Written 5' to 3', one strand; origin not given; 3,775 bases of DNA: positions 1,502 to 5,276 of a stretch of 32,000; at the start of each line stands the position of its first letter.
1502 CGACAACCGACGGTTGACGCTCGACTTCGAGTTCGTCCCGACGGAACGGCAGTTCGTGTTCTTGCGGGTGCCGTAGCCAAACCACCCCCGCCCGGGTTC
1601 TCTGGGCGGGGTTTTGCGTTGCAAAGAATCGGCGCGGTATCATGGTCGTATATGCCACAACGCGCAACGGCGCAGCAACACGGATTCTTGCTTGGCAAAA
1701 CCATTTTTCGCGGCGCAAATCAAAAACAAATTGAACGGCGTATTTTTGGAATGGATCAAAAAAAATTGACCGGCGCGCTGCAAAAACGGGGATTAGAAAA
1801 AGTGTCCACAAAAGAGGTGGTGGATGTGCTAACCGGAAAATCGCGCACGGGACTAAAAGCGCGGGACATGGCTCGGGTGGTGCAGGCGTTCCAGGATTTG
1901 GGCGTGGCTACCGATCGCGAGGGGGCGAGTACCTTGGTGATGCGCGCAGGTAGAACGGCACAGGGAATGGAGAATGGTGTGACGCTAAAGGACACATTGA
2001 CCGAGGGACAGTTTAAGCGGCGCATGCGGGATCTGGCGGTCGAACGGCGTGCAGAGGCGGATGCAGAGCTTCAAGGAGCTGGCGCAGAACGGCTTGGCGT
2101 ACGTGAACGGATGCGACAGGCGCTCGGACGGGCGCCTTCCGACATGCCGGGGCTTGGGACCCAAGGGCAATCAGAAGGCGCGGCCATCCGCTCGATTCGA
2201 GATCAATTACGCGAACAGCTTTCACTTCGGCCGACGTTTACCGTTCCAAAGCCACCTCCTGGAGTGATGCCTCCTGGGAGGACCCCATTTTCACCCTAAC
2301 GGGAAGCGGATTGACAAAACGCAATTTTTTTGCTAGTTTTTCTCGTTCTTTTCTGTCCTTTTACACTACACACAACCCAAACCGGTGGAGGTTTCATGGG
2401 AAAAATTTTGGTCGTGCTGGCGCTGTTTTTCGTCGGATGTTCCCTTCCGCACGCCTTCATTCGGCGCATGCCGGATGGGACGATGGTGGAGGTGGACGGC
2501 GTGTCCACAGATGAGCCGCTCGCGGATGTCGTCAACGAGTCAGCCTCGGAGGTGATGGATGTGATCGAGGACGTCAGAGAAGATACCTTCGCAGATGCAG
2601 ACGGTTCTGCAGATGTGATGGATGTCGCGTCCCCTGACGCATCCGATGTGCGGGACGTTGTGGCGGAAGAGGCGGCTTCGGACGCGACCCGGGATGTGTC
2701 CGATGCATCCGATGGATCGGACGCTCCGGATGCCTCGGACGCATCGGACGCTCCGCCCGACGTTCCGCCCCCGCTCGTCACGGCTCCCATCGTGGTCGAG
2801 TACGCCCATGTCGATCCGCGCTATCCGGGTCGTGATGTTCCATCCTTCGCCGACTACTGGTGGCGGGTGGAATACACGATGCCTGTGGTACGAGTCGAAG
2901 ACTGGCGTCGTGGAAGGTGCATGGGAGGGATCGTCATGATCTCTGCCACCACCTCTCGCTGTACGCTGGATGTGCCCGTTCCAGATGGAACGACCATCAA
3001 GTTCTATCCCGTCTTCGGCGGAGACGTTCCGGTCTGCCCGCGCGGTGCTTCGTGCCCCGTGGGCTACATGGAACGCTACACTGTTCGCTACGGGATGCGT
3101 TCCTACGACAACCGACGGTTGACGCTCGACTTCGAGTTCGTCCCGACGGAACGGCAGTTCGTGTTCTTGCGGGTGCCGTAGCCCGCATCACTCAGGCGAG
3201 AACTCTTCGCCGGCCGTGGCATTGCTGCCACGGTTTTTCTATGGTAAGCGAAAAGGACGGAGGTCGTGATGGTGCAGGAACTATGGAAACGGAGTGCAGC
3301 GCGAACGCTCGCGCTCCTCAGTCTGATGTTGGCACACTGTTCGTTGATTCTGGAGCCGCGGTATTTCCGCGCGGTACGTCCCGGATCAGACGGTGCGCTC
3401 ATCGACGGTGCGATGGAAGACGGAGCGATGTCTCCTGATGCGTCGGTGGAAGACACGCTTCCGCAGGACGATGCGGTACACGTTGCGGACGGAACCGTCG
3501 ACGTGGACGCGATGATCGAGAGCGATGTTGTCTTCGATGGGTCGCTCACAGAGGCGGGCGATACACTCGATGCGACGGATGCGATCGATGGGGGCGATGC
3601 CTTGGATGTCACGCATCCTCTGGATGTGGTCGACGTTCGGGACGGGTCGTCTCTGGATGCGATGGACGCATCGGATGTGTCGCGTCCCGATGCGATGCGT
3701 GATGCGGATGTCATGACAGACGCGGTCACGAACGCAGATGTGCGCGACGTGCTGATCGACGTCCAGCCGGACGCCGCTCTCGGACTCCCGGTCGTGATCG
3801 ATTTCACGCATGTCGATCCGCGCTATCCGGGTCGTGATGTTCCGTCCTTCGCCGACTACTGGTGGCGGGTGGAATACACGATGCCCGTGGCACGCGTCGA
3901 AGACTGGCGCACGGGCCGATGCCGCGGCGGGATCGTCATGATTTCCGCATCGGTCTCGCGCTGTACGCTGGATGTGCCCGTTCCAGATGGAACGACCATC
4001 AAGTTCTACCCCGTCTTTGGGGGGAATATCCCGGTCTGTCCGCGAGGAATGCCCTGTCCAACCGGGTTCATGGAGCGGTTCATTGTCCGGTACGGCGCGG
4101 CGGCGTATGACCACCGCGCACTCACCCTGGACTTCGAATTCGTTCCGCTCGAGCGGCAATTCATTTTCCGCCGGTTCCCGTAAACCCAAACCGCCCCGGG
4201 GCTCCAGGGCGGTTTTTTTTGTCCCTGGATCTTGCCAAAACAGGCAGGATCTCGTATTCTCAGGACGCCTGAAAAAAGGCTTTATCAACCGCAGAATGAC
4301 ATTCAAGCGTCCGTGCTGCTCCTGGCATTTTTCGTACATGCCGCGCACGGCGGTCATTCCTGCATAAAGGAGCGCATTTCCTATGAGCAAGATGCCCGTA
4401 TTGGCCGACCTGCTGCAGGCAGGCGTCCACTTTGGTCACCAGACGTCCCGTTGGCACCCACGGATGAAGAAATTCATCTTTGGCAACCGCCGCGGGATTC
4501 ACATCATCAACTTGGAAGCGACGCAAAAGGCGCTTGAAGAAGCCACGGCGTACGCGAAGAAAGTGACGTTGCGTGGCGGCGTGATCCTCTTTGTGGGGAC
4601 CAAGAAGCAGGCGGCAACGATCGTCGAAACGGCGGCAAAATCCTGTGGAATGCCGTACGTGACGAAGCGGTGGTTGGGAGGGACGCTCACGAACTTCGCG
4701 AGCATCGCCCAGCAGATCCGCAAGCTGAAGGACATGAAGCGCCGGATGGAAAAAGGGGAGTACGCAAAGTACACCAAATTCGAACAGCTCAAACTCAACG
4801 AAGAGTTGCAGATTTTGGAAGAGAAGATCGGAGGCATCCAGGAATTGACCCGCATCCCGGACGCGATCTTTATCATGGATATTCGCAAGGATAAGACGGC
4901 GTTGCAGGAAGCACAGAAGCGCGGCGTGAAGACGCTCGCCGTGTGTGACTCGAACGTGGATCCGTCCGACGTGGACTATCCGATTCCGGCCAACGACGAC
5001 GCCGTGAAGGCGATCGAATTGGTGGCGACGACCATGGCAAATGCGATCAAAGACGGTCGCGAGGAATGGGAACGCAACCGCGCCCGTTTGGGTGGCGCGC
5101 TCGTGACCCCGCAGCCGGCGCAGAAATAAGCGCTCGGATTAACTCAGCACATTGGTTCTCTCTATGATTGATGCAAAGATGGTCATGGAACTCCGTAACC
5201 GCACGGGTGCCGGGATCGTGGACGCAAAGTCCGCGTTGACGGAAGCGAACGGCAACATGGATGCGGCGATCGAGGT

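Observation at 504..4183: Triad of paralogous predicted lipoproteins: non-alignable poly-acidic tails on a conserved four-Cys C-terminal domain of unrecognised family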

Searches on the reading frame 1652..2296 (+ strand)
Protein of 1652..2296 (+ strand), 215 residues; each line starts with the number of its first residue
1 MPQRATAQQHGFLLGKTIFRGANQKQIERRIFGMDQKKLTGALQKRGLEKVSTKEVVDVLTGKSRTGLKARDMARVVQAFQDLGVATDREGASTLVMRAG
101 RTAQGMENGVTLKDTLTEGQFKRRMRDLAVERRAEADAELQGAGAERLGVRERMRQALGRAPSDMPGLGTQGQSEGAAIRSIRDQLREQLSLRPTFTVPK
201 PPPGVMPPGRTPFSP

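Call 5: search_protein_families(library=pfam, proteins=[window:1715-2296:+], max_evalue=1)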
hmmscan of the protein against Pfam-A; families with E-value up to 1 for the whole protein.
window:1715-2296:+ (194 aa): 0 families

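Call 10: search_protein_families(library=ncbifam, proteins=[window:1715-2296:+], max_evalue=1)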
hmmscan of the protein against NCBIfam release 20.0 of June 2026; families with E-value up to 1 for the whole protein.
window:1715-2296:+ (194 aa): 0 families

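Call 38: search_protein_families(library=pfam, proteins=[window:1652-2296:+], max_evalue=0.01)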
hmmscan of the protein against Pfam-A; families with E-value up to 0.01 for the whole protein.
window:1652-2296:+ (215 aa): 0 families

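Call 61: find_related_loci(query=A5, collection=metagenome_contigs, flank=5000)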
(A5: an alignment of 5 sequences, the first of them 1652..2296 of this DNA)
Query A5 (215 aa) in metagenome_contigs; peptide patterns used: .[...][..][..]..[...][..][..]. (x = any residue, [..] = any of these).
165 stretches matched a pattern; 5 encode a relative of the query (tblastn E <= 1e-3); 5 distinct loci.
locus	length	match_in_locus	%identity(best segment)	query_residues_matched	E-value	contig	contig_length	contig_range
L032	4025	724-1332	41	1-203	2e-40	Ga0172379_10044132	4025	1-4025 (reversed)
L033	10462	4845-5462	33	1-214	7e-27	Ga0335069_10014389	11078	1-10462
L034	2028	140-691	35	1-200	4e-25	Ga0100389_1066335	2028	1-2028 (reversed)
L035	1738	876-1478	34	1-201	5e-25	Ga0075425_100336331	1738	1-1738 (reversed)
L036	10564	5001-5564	32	1-200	9e-19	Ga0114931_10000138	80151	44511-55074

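Call 64: search_solved_structures(query=A5, max_evalue=10)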
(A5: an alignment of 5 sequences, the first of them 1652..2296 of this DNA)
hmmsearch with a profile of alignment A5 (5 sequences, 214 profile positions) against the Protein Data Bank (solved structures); distinct sequences matched with E-value up to 10: 4.
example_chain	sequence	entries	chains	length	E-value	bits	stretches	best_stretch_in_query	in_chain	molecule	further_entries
5tgw_A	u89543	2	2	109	0.023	17.6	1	111-184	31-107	PS1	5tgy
6z35_A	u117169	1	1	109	0.046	16.6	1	111-184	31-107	Maquette 2-1ip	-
9ip4_B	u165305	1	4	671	1.1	12.1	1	79-109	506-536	Maltose/maltodextrin-binding periplasmic protein,Polymerase cofactor VP35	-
9ip2_B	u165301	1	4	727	1.3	11.8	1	79-109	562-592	Maltose/maltodextrin-binding periplasmic protein,Polymerase cofactor VP35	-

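Call 65: search_protein_families(library=pfam, alignment_id=A5, max_evalue=10)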
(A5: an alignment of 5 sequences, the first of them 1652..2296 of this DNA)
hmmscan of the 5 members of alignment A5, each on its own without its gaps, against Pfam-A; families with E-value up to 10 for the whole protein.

A. member 1, window:1652-2296:+ (215 aa): 0 families

B. families by the number of members that match (of 5 scanned): 5 families
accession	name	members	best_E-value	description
PF10145.14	PhageMin_Tail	1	0.006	Phage-related minor tail protein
PF16844.10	DIMCO_N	1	0.024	Dinitrogenase iron-molybdenum cofactor, N-terminal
PF09837.15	DUF2064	1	0.073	Uncharacterized protein conserved in bacteria (DUF2064)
PF02899.23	Phage_int_SAM_1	1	0.18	Phage integrase, N-terminal SAM-like domain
PF06459.17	RR_TM4-6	1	1.2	Ryanodine Receptor TM 4-6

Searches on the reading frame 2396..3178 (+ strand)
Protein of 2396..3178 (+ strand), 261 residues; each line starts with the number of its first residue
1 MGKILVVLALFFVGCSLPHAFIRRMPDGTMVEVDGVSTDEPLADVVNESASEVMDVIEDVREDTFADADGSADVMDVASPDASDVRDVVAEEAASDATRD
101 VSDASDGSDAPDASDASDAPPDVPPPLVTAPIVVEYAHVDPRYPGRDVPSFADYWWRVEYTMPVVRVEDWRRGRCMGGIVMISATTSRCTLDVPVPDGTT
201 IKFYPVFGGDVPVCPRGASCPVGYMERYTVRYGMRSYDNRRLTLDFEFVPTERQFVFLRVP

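Call 5: search_protein_families(library=pfam, proteins=[window:2396-3178:+], max_evalue=1)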
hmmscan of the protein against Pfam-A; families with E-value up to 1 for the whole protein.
window:2396-3178:+ (261 aa): 0 families

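Call 10: search_protein_families(library=ncbifam, proteins=[window:2396-3178:+], max_evalue=1)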
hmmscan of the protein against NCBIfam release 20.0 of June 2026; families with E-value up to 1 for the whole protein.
window:2396-3178:+ (261 aa): 1 family
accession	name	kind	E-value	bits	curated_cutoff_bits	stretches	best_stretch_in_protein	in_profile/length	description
NF052331.1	Bet13-16Glucosase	equivalog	0.23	9.5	1330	1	33-98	432-498/750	exo-beta-d-1,3/1,6-glucosidase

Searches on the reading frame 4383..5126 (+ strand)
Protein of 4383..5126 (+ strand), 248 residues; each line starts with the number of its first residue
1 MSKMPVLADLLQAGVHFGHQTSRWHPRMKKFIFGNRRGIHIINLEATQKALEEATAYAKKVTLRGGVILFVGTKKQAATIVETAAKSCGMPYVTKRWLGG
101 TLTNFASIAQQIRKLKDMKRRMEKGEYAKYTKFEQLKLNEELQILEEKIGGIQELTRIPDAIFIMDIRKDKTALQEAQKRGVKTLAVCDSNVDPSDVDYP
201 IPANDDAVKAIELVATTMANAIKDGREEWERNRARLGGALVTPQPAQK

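Call 20: find_related_loci(query=window:4383-5126:+, collection=genome_contigs, flank=10000)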
Query window:4383-5126:+ (248 aa) in genome_contigs; peptide patterns used: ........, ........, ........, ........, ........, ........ (x = any residue, [..] = any of these).
219 stretches matched a pattern; 24 encode a relative of the query (tblastn E <= 1e-3); 24 distinct loci.
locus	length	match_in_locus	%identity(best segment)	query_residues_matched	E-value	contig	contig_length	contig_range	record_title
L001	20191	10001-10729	79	1-243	9e-134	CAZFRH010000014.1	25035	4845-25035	MAG TPA_asm: uncultured Gammaproteobacteria bacterium isolate binchicken_co128_233 genome assembly, contig: NODE_1432_le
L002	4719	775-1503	77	1-243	4e-133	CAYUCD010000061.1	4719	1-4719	MAG TPA_asm: uncultured Gammaproteobacteria bacterium isolate SRP302447_co3_92 genome assembly, contig: NODE_55113_lengt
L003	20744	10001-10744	73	1-248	1e-128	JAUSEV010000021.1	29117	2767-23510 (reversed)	MAG: Candidatus Uhrbacteria bacterium isolate E14_maxbin.233 E14_k141_963040, whole genome shotgun sequence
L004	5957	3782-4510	72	1-243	2e-127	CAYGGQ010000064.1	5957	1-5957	MAG TPA_asm: uncultured Gammaproteobacteria bacterium isolate ERP113451_co3_125 genome assembly, contig: NODE_12707_leng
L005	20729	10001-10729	73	1-243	2e-127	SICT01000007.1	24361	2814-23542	MAG: Candidatus Uhrbacteria bacterium isolate Baikal-deep-G212 BACOMB-C9650, whole genome shotgun sequence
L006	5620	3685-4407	72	1-241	3e-125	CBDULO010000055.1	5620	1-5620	MAG TPA_asm: uncultured bacterium isolate SRR18550247_binner12_Refined_17 genome assembly, contig: ERZ25074849.1256, who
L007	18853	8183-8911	70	1-243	1e-121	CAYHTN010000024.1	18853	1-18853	MAG TPA_asm: uncultured Gammaproteobacteria bacterium isolate ERP119705_co15_29 genome assembly, contig: NODE_2875_lengt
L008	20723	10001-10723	67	1-241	1e-115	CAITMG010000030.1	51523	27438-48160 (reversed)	Candidatus Uhrbacteria bacterium isolate MJ110927B_bin-298 genome assembly, contig: bin-298:30/97, whole genome shotgun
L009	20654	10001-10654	52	10-227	5e-80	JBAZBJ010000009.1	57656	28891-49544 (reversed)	MAG: Parcubacteria group bacterium isolate SO_2017_GW1_11 NODE_2886_length_57656_cov_1.505867_OW334_2017, whole genome s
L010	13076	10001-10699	52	1-232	1e-79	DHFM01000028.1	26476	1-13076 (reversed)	MAG TPA_asm: Candidatus Moranbacteria bacterium UBA4824 UBA4824_contig_27531, whole genome shotgun sequence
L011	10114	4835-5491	52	10-228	2e-79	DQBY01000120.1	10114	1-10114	MAG TPA_asm: Candidatus Moraniibacteriota bacterium isolate UBA11098 contig_41912, whole genome shotgun sequence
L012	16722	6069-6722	52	10-227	2e-79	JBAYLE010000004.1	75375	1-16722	MAG: Parcubacteria group bacterium isolate SO_2016_GW1_96 scaffold00762_OW334_2016, whole genome shotgun sequence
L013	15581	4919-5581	52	7-227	2e-78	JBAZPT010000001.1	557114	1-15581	MAG: Parcubacteria group bacterium isolate SO_2017_SWC_36 scaffold_11_c1_LP-4_2017, whole genome shotgun sequence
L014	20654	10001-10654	51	7-224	1e-77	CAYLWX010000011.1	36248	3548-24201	MAG TPA_asm: uncultured Bdellovibrionales bacterium isolate SRP090828_co2_165 genome assembly, contig: NODE_399_length_3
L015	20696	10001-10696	50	1-231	5e-77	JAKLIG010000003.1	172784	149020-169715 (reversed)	MAG: Patescibacteria group bacterium isolate RA.bin81 RA.bin81_3, whole genome shotgun sequence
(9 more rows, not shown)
